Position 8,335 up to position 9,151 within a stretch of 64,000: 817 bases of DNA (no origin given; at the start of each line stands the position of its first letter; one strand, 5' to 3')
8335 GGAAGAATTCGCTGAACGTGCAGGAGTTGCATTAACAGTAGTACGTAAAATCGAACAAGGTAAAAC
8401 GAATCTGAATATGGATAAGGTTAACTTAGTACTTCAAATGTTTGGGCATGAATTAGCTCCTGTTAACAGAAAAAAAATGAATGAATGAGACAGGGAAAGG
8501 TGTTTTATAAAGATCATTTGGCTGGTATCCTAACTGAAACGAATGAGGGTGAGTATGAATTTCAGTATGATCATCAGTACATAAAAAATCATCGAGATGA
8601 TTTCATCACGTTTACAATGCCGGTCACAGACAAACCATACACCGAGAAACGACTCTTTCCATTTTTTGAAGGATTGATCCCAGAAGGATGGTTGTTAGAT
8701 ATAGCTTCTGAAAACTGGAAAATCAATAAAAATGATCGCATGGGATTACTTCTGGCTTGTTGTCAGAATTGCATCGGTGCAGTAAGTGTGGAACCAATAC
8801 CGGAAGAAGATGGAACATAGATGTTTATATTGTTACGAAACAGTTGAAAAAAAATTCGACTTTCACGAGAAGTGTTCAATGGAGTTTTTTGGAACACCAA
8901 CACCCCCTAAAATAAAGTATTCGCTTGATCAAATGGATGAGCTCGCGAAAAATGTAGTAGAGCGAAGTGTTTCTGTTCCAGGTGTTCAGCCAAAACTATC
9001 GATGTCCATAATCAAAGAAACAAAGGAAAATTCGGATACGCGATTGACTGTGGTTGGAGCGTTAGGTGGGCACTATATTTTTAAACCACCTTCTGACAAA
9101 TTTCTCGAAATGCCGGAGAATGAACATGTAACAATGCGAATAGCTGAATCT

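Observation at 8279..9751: Tripartite HipB-HipS-HipT-like toxin-antitoxin with a naturally split HipA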

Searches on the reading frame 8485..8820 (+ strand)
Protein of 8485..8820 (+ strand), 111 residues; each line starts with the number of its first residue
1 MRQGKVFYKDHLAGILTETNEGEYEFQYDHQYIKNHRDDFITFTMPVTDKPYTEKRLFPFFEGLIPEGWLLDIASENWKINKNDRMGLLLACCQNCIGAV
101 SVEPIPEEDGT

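Call 3: search_protein_families(library=pfam, proteins=[window:8485-8820:+], max_evalue=0.1)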
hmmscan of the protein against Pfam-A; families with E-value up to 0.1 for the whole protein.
window:8485-8820:+ (111 aa): 1 family
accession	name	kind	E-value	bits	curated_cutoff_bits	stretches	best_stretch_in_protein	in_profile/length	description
PF13657.11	Couple_hipA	-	8.2e-26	90.9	22.5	1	5-102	2-98/99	HipA N-terminal domain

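Call 4: search_protein_families(library=ncbifam, proteins=[window:8485-8820:+], max_evalue=0.1)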
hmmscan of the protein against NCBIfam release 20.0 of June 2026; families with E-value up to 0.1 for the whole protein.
window:8485-8820:+ (111 aa): 1 family
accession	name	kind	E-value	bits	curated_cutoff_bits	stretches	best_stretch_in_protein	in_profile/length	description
TIGR03071.1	couple_hipA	domain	2.3e-28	98.3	27.8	1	4-102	2-100/101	HipA N-terminal domain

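Call 13: search_solved_structures(query=window:8485-8820:+, max_evalue=1, show_alignments=3)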
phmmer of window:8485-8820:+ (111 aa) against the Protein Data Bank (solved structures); distinct sequences matched with E-value up to 1: 13.
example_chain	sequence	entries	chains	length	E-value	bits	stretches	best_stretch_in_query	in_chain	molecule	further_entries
7vkb_B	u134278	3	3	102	1e-15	61.5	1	2-105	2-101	HipA (Persistence to inhibition of murein or DNA biosynthesis) | HipS(Lp)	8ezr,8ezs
7czo_A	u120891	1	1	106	8e-12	48.9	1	2-103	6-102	Uncharacterized protein HI_0666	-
7ab3_B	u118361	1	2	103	1.9e-11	47.8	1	3-105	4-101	Couple_hipA domain-containing protein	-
7ab4_B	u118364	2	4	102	1.9e-11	47.8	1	3-105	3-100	Couple_hipA domain-containing protein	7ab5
3fbr_A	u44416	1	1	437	0.054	17.2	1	11-107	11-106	Serine/threonine-protein kinase toxin HipA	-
3hzi_A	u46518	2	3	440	0.054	17.2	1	11-107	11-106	Protein hipA | Serine/threonine-protein kinase HipA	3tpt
3tpd_A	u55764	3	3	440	0.054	17.2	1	11-107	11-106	Serine/threonine-protein kinase HipA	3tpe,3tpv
3tpb_A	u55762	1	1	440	0.054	17.2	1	11-107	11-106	Serine/threonine-protein kinase HipA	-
3dnt_A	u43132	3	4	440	0.054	17.2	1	11-107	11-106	Protein hipA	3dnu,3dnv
5k98_A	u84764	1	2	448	0.055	17.2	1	11-107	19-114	Serine/threonine-protein kinase HipA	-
2wiu_A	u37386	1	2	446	0.055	17.2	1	11-107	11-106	PROTEIN HIPA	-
4yg7_D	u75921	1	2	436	0.056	17.2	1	11-107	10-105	Serine/threonine-protein kinase HipA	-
5f3y_A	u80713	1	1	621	0.068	16.9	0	42-94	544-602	Unconventional myosin-VIIb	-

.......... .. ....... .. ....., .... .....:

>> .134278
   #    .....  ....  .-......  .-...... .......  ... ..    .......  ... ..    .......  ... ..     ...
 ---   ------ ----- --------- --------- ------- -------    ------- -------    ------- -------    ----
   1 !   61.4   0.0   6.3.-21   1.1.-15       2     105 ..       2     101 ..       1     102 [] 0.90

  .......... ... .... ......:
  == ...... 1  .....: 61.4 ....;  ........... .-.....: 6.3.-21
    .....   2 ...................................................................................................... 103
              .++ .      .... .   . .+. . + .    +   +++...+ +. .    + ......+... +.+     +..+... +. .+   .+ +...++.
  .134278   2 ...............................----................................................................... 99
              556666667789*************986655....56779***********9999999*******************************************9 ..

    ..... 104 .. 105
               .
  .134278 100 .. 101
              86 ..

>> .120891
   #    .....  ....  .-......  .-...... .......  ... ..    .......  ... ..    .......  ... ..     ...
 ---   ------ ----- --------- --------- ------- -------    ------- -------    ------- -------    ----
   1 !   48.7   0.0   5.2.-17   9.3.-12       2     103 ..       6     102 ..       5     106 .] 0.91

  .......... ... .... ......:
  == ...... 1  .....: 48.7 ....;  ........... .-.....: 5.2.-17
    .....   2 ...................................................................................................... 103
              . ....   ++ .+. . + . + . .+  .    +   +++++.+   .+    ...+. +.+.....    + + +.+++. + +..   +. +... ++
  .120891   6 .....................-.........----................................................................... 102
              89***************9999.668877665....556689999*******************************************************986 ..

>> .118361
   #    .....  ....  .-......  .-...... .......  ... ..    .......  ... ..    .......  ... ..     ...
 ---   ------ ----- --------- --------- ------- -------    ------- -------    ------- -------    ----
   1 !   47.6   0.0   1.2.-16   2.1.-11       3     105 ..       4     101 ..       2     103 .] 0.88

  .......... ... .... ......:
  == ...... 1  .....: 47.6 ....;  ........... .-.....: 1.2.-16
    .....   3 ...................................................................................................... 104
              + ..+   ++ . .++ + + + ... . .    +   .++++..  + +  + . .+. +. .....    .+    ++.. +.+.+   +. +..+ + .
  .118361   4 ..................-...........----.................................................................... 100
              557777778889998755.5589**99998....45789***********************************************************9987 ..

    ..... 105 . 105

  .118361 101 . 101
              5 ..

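Call 60: search_protein_families(library=padloc, proteins=[window:8485-8820:+], max_evalue=0.01)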
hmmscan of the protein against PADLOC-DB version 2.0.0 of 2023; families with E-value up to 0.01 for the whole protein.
window:8485-8820:+ (111 aa): 4 families
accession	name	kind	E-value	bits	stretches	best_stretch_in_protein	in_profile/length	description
PDLC04347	PDC-M03B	-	5.5e-06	24.1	1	13-62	22-69/245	-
PDLC04348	PDC-M03B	-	5.7e-06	24.2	1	13-66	22-75/248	-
PDLC04349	PDC-M03B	-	6.1e-05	20.7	1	11-73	23-84/232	-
PDLC04351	PDC-M03B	-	0.0058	14.2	1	13-67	23-78/255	-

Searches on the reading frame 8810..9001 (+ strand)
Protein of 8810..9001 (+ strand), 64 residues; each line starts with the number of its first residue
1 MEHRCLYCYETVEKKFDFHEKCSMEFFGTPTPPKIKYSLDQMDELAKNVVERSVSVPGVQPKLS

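Call 31: search_solved_structures(query=window:8810-9001:+, max_evalue=10, show_alignments=5)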
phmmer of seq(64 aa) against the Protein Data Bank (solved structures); distinct sequences matched with E-value up to 10: 0.
